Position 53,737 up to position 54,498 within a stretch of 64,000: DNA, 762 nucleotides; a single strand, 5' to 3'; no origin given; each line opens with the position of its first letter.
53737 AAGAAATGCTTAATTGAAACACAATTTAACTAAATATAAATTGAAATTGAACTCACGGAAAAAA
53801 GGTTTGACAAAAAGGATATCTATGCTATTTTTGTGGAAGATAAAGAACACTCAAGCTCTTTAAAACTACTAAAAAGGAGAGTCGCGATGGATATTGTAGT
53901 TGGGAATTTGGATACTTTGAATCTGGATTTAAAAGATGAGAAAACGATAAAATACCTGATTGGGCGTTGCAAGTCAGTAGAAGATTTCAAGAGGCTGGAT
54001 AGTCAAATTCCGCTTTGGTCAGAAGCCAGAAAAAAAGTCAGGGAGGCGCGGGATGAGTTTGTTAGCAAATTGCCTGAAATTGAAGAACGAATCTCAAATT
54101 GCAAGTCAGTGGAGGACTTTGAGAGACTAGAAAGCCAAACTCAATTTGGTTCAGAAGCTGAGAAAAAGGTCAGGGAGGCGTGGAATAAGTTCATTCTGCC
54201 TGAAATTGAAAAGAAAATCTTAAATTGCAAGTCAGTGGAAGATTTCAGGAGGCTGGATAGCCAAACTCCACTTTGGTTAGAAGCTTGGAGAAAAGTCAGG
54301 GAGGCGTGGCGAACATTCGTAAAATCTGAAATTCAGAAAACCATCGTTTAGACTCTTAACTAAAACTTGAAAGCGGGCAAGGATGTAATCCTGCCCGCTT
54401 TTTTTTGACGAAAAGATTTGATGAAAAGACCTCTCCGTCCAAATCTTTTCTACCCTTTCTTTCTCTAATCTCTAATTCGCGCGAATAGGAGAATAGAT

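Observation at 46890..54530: Three-member paralogous family of Cys-containing 37-aa-repeat proteins with conserved promoter, terminator and palindromic tail; one copy frameshifted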

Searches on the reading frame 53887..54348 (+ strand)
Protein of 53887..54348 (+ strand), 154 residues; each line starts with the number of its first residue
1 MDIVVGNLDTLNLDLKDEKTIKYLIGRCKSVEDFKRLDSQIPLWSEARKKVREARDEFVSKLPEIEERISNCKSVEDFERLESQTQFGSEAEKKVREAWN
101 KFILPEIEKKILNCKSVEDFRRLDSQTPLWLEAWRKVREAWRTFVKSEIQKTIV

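Call 7: search_protein_families(library=pfam, proteins=[window:53887-54348:+], max_evalue=10)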
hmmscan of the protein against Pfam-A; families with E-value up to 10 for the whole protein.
seq(154 aa): 6 families
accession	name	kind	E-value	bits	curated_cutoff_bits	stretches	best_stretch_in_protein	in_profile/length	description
PF22267.1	MlrA_C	-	0.0068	17.1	27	1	125-144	13-32/77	Transcriptional regulator MlrA, C-terminal domain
PF04467.17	DUF483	-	0.062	13.8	25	1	37-72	1-36/122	Protein of unknown function (DUF483)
PF14243.11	R2K_3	-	0.071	13.7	26.3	1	48-145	19-93/169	ATP-grasp domain, R2K clade family 3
PF14005.11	YpjP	-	0.15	12.5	27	1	83-115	18-50/134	YpjP-like protein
PF24557.2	DExH14_plug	-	0.2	12.7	27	0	41-65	8-32/105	DExH14 plug domain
PF15812.10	MREG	-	1.3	9.8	27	1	36-102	2-68/149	Melanoregulin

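Call 8: find_homologous_proteins(query=window:53887-54348:+, max_evalue=0.01)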
Query seq(154 aa) (154 aa): 2 proteins with E <= 0.01 among 711 candidates.
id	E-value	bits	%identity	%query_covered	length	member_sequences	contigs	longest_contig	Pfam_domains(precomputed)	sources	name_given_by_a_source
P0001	1.2e-40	157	64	90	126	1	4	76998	-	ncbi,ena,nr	ncbi:MAG: hypothetical protein KAR00_01410 [Candidatus Pacebacteria bacterium]|nr:hypothetical prote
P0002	7.2e-38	148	54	100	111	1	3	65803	-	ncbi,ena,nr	ncbi:MAG: hypothetical protein KAR00_02790 [Candidatus Pacebacteria bacterium]|nr:hypothetical prote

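Call 10: find_encoding_contigs(protein=P0001, flank=8000, max_places=4)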
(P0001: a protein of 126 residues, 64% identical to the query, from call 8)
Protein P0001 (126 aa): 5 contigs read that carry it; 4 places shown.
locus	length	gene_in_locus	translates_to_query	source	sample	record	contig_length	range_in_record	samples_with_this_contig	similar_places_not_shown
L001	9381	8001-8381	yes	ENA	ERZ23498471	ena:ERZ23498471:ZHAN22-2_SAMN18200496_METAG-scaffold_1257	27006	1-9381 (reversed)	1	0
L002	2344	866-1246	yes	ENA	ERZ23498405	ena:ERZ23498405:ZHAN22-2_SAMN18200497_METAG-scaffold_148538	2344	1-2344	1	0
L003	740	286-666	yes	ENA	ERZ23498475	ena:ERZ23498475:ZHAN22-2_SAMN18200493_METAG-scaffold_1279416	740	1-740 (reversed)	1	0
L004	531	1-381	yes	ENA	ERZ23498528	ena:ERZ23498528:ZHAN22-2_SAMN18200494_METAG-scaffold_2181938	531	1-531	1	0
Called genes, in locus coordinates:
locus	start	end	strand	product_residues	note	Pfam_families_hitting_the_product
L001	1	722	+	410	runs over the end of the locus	PF13393:tRNA-synt_His, PF00587:tRNA-synt_2b, PF03129:HGTP_anticodon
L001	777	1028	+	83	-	PF01541:GIY-YIG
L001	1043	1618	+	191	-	PF13482:RNase_H_2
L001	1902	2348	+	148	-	-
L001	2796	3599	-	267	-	PF02673:BacA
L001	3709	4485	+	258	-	PF13462:Thioredoxin_4, PF01323:DSBA (faint)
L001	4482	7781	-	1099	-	PF00580:UvrD-helicase, PF13245:AAA_19, PF13361:UvrD_C, PF13538:UvrD_C_2 (faint), PF12705:PDDEXK_1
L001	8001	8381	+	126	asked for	-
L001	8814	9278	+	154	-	-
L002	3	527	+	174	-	?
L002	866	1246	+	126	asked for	-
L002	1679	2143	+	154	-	-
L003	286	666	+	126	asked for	-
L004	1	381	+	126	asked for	?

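Call 11: find_encoding_contigs(protein=P0002, flank=8000, max_places=4)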
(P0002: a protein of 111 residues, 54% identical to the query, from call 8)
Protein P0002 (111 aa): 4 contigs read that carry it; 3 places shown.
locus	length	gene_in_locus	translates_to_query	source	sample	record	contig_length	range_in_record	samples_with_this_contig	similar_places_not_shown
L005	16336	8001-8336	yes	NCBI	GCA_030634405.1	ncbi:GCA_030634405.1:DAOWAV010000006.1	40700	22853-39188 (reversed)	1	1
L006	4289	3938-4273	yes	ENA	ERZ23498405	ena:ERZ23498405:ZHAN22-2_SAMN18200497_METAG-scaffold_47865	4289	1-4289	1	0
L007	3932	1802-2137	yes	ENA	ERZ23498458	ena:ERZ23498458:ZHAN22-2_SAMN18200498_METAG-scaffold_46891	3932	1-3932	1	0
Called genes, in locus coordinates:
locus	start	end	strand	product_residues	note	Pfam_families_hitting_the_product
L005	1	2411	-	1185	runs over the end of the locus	PF13229:Beta_helix (faint), PF28492:Beta_helix_4 (weak), PF02450:LCAT, PF24096:DUF7379 (weak)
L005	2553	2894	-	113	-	-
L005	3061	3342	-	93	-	PF01541:GIY-YIG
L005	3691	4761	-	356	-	PF06068:TIP49 (faint), PF05496:RuvB_N (weak), PF13177:DNA_pol3_delta2 (weak), PF00004:AAA, PF13177:DNA_pol3_delta2, PF12169:DNA_pol3_gamma3 (weak)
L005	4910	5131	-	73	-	-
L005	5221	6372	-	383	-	PF01207:Dus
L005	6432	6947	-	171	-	-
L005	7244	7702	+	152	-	-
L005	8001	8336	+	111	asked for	-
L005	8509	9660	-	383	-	PF00793:DAHP_synth_1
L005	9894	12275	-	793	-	PF00158:Sigma54_activat (weak), PF00004:AAA, PF07724:AAA_2, PF07728:AAA_5, PF10431:ClpB_D2-small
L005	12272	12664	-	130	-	-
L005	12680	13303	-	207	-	-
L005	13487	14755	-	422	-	PF02403:Seryl_tRNA_N, PF00587:tRNA-synt_2b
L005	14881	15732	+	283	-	PF02481:DNA_processg_A, PF17782:WHD_DprA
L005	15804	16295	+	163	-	-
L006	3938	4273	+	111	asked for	-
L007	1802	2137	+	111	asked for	-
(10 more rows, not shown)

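Call 27: search_protein_families(library=ncbifam, proteins=[window:53887-54348:+], max_evalue=10)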
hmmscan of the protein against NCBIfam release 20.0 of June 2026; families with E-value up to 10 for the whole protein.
window:53887-54348:+ (154 aa): 3 families
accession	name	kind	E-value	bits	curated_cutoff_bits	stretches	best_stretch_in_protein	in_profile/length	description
NF033927.1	alph_xenorhab_B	subfamily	0.0042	16.5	40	2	17-68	150-201/223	alpha-xenorhabdolysin family binary toxin subunit B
TIGR01088.1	aroQ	equivalog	0.06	13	169.85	1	95-123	83-111/141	type II 3-dehydroquinate dehydratase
NF007803.0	PRK10509.1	equivalog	0.14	12.4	75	1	27-67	19-62/64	bacterioferritin-associated ferredoxin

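Call 28: search_protein_families(library=phrogs, proteins=[window:53887-54348:+], max_evalue=10)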
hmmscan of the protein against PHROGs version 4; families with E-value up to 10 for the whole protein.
window:53887-54348:+ (154 aa): 11 families
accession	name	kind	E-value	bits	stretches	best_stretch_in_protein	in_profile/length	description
phrog_23468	-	unknown function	0.00017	22.9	2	10-51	62-101/120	-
phrog_11658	-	unknown function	0.011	16.7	1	14-117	84-180/192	-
phrog_6773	-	unknown function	0.019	15.9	0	17-40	70-93/138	-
phrog_25643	-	unknown function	0.021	15.4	1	107-145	87-123/190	-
phrog_35415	-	unknown function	0.14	13.1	1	62-79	7-24/43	-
phrog_1285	-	DNA, RNA and nucleotide metabolism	0.14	12.9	1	74-117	9-51/127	RNA polymerase binding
phrog_3464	-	DNA, RNA and nucleotide metabolism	0.17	12.7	1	5-77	155-224/245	nucleotidyltransferase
phrog_25446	-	unknown function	0.33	12.2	0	33-80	57-104/111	-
phrog_4354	-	unknown function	0.35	12.3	1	28-68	31-71/130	-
phrog_23570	-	head and packaging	0.43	9.6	1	32-100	210-275/905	virion structural protein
phrog_12903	-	unknown function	0.65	10.7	0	106-123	29-46/127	-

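Call 29: search_solved_structures(query=A2, max_evalue=10)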
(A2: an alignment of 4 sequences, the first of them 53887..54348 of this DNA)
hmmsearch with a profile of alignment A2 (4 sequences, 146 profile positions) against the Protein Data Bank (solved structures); distinct sequences matched with E-value up to 10: 3.
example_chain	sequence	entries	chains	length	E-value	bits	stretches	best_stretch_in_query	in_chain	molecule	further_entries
8ye6_B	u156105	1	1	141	0.07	16.3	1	66-91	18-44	A32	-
3kuf_A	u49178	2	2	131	0.29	14.3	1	61-118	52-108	Fragile X mental retardation syndrome-related protein 1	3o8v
6zpm_A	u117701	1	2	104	0.62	13.2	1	85-132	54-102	Trypanosoma cruzi KKT4 117-218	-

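Call 30: predict_structure(alignment_id=A2)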
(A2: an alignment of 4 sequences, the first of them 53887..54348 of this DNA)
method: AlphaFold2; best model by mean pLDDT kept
length: 154 residues; sequences in the alignment: 4
mean_pLDDT: 84.5   pTM: 0.58
mean pLDDT of the five models: 84.5, 83.4, 82.6, 81.8, 80.9
residues with pLDDT >= 90: 49; 70-90: 91; 50-70: 13; < 50: 1
segments of 3 or more residues with pLDDT < 50: none
pLDDT, mean of each block of 10 residues (from residue 1): 60 77 84 86 85 83 84 90 81 88 91 94 87 91 91 74
secondary structure, 60 per line:
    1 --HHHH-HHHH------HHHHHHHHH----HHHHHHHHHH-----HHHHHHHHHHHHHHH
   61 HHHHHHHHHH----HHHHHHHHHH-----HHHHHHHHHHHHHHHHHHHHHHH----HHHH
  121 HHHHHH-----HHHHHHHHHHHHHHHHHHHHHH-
elements in order: H3-6 H8-11 H18-26 H31-40 H46-70 H75-84 H90-112 H117-126 H132-153

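Call 34: fold_search(model_id=the predicted structure, library=pdb)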
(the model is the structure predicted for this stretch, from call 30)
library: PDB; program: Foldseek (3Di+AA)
matches with E <= 10: 247; with E <= 0.001: 0
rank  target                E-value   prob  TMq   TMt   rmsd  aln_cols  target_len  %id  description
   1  6fnb_A                1.1e+00  0.13  0.21  0.16  18.9       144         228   11  Mono- and bivalent 14-3-3 inhibitors for characterizing supramolecular lysine-PEG interactions in proteins (released 2018-07-04)
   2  6fnb_B                1.1e+00  0.13  0.21  0.16  19.0       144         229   11  Mono- and bivalent 14-3-3 inhibitors for characterizing supramolecular lysine-PEG interactions in proteins (released 2018-07-04)
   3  3hiu_D                1.1e+00  0.11  0.23  0.23  21.3       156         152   13  The crystal structure of protein (XCC3681) from Xanthomonas campestris pv. campestris str. ATCC 33913 (released 2009-07-14)
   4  5d2d_B                1.2e+00  0.10  0.20  0.15  19.0       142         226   13  Crystal structure of human 14-3-3 zeta in complex with CFTR R-domain peptide pS753-pS768 (released 2016-03-16)
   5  4f7r_A                1.2e+00  0.10  0.22  0.16  17.5       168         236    8  Crystal structure of 14-3-3 protein from Giardia intestinalis (released 2013-05-22)
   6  6vk4_C                1.4e+00  0.12  0.24  0.22  15.3       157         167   14  Crystal Structure of Methylosinus trichosporium OB3b Soluble Methane Monooxygenase Hydroxylase and Regulatory Componen (released 2020-08-05)
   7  8p1h_B                1.4e+00  0.11  0.23  0.16  19.2       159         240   11  Crystal structure of the chimera of human 14-3-3 zeta and phosphorylated cytoplasmic loop fragment of the alpha7 acety (released 2023-10-18)
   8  6bqt_H                1.4e+00  0.10  0.21  0.17  18.7       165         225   12  Complex of 14-3-3 theta with an IRSp53 peptide doubly-phosphorylated at T340 and T360 (released 2018-12-05)
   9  5n7e_B                1.5e+00  0.12  0.19  0.16  18.4       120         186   18  Crystal structure of the Dbl-homology domain of Bcr-Abl in complex with monobody Mb(Bcr-DH_4). (released 2017-12-27)
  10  8bvq_D                1.5e+00  0.12  0.26  0.20  12.6       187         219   10  E. coli BAM complex (BamABCDE) bound to darobactin B (released 2023-05-24)
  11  7qi1_A                1.5e+00  0.12  0.25  0.18  19.4       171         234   12  Crystal structure of human 14-3-3 protein beta in complex with CFTR peptide pS753pS768 and PPI stabilizer CY007424 (released 2022-05-25)
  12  6zbt_C                1.7e+00  0.10  0.23  0.18  17.8       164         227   15  Structure of 14-3-3 gamma in complex with Nedd4-2 14-3-3 binding motif Ser342 (released 2021-07-21)
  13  5m35_B                1.7e+00  0.09  0.20  0.15  18.9       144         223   12  The molecular tweezer CLR01 stabilizes a disordered protein-protein interface (released 2017-11-15)
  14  5d2d_A                1.7e+00  0.09  0.21  0.16  18.6       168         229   11  Crystal structure of human 14-3-3 zeta in complex with CFTR R-domain peptide pS753-pS768 (released 2016-03-16)
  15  6zbt_D                1.8e+00  0.10  0.21  0.16  18.5       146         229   14  Structure of 14-3-3 gamma in complex with Nedd4-2 14-3-3 binding motif Ser342 (released 2021-07-21)
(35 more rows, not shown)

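Call 39: find_homologous_proteins(query=A5, max_evalue=0.01)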
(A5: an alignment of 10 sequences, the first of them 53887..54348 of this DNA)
Query A5 (10 sequences) (154 aa, profile of the alignment): 6 proteins with E <= 0.01 among 8000 candidates.
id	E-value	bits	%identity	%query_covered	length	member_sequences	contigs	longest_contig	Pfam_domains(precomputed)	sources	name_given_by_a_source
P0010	1.4e-45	174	27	95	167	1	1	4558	-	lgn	-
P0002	9.7e-45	171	54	100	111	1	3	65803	-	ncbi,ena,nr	ncbi:MAG: hypothetical protein KAR00_02790 [Candidatus Pacebacteria bacterium]|nr:hypothetical prote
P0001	2.0e-42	164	64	90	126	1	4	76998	-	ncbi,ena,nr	ncbi:MAG: hypothetical protein KAR00_01410 [Candidatus Pacebacteria bacterium]|nr:hypothetical prote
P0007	5.0e-35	139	33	53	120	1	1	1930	-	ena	-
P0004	4.6e-30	123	67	47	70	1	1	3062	-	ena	-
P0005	5.5e-30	123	34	56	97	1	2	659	-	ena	-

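Call 51: find_related_loci(query=A2, collection=genome_contigs, flank=6000)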
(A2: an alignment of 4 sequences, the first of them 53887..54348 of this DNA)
Query A2 (154 aa) in genome_contigs; peptide patterns used: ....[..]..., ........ (x = any residue, [..] = any of these).
107 stretches matched a pattern, but none encodes a relative of the query by tblastn (E <= 1e-3).

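Call 52: find_related_loci(query=A2, collection=metagenome_contigs, flank=6000)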
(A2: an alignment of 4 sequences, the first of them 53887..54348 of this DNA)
Query A2 (154 aa) in metagenome_contigs; peptide patterns used: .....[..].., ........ (x = any residue, [..] = any of these).
335 stretches matched a pattern, but none encodes a relative of the query by tblastn (E <= 1e-3).

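Call 54: find_related_loci(query=A6, collection=genome_contigs, flank=6000)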
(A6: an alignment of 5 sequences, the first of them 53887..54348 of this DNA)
Query A6 (154 aa) in genome_contigs; peptide patterns used: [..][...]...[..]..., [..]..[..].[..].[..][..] (x = any residue, [..] = any of these).
56 stretches matched a pattern, but none encodes a relative of the query by tblastn (E <= 1e-3).

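Call 55: find_related_loci(query=A6, collection=metagenome_contigs, flank=6000)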
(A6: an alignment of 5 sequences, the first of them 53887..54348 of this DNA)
Query A6 (154 aa) in metagenome_contigs; peptide patterns used: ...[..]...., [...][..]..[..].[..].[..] (x = any residue, [..] = any of these).
277 stretches matched a pattern, but none encodes a relative of the query by tblastn (E <= 1e-3).
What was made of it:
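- Tried and rejected: Two scans each of GTDB species genomes and JGI metagenomes with family peptide patterns confirmed no relatives (calls 51, 52, 54, 55).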

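Call 63: fold_search(model_id=the predicted structure, library=viral)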
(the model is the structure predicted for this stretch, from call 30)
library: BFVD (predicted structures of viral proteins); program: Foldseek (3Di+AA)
matches with E <= 10: 149; with E <= 0.001: 0
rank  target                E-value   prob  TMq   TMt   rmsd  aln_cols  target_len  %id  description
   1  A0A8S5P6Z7            1.0e-01  0.75  0.33  0.06  24.3       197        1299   11  Minor tail protein [Siphoviridae sp. ctsUY14]
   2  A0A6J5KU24            3.8e-01  0.20  0.20  0.10  11.9       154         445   13  Uncharacterized protein [uncultured Caudovirales phage]
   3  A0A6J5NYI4            5.2e-01  0.85  0.30  0.51   9.5        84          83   18  Uncharacterized protein [uncultured Caudovirales phage]
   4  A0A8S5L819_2          5.8e-01  0.16  0.22  0.04  15.1       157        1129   19  Minor tail protein [Siphoviridae sp. ctDmQ3]
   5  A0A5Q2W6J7            8.4e-01  0.23  0.31  0.13  15.2       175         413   16  (no name in the UniProt tables at hand)
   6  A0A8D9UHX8            1.5e+00  0.11  0.26  0.20  17.4       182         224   12  Uncharacterized protein [Bacteriophage sp.]
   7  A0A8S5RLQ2            1.5e+00  0.11  0.26  0.16  15.9       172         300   10  Uncharacterized protein [virus sp. ct6GG30]
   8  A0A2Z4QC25            1.6e+00  0.11  0.26  0.04  15.9       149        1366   14  (no name in the UniProt tables at hand)
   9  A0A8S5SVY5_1          1.6e+00  0.09  0.22  0.07  13.2       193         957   14  Tail tape measure protein [Siphoviridae sp. ctHOG1]
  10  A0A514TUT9            1.6e+00  0.08  0.21  0.08  19.4       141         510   13  Uncharacterized protein [Aeromonas phage PS1]
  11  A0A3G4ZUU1            1.6e+00  0.08  0.23  0.08  16.1       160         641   16  Uncharacterized protein [Edafosvirus sp.]
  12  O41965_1              1.8e+00  0.18  0.34  0.07  12.2       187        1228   11  Large tegument protein deneddylase [Murid herpesvirus 4]
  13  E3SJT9                2.0e+00  0.05  0.19  0.13  16.9       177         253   15  Uncharacterized protein [Synechococcus phage S-ShM2]
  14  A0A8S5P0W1            2.1e+00  0.51  0.27  0.14   3.0        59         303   20  RecT protein [Myoviridae sp. ctakU3]
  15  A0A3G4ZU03            2.1e+00  0.13  0.28  0.23  12.2       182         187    7  Uncharacterized protein [Edafosvirus sp.]
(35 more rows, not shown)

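Call 74: predict_structure(alignment_id=A7)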
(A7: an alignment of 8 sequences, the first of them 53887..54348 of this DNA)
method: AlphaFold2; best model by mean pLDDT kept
length: 154 residues; sequences in the alignment: 8
mean_pLDDT: 86.0   pTM: 0.56
mean pLDDT of the five models: 86.0, 85.9, 85.4, 85.4, 83.1
residues with pLDDT >= 90: 60; 70-90: 84; 50-70: 10; < 50: 0
segments of 3 or more residues with pLDDT < 50: none
pLDDT, mean of each block of 10 residues (from residue 1): 64 81 84 86 88 83 84 91 81 90 92 95 89 92 92 79
secondary structure, 60 per line:
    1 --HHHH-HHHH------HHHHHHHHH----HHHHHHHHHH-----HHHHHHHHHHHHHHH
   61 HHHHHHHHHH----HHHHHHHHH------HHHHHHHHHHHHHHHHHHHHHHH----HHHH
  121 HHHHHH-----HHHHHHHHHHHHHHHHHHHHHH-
elements in order: H3-6 H8-11 H18-26 H31-40 H46-70 H75-83 H90-112 H117-126 H132-153
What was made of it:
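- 53887..54351 (+): Copy C CDS, 154 aa, 3 units (44, 42 and 42 aa). AlphaFold2 models have pLDDT 84.5 and 86.0 (calls 30, 74).
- On TPR / Sel1-like / HAT / HEAT-ARM helical repeats: The DSSP helix map shows two helices per unit (calls 30, 74).
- Two AlphaFold2 runs give pLDDT 84.5 and 86.0 with the same helix map: H31-40, H46-70, H75-84, H90-112, H117-126, H132-153 (calls 30, 74). The whole protein is conserved and confidently predicted to fold as helices (calls 30, 74).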

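Call 77: list_cluster_members(proteins=[P0003, P0006, P0008, P0010, P0005, P0007, window:53887-54348:+, window:46975-47418:+])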
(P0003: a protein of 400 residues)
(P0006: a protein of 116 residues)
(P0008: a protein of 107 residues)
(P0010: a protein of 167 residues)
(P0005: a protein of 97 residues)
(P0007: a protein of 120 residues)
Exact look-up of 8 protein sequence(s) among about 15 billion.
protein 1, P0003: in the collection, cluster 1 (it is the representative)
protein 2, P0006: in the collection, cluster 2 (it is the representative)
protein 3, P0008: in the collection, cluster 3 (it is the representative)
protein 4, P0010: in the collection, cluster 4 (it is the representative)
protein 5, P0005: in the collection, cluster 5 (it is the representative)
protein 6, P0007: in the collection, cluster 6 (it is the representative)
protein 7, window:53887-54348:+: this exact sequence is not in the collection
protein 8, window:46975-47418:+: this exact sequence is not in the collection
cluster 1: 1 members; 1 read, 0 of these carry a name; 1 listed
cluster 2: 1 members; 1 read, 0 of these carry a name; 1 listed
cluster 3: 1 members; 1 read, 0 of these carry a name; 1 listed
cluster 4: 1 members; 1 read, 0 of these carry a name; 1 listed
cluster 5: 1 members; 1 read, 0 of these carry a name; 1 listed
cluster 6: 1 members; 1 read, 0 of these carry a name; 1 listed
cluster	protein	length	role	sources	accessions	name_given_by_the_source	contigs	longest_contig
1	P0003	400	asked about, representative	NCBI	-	-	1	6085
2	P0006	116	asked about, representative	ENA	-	-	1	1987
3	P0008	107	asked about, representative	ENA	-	-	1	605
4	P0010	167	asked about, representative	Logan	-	-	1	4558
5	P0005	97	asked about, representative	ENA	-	-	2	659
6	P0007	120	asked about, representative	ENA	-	-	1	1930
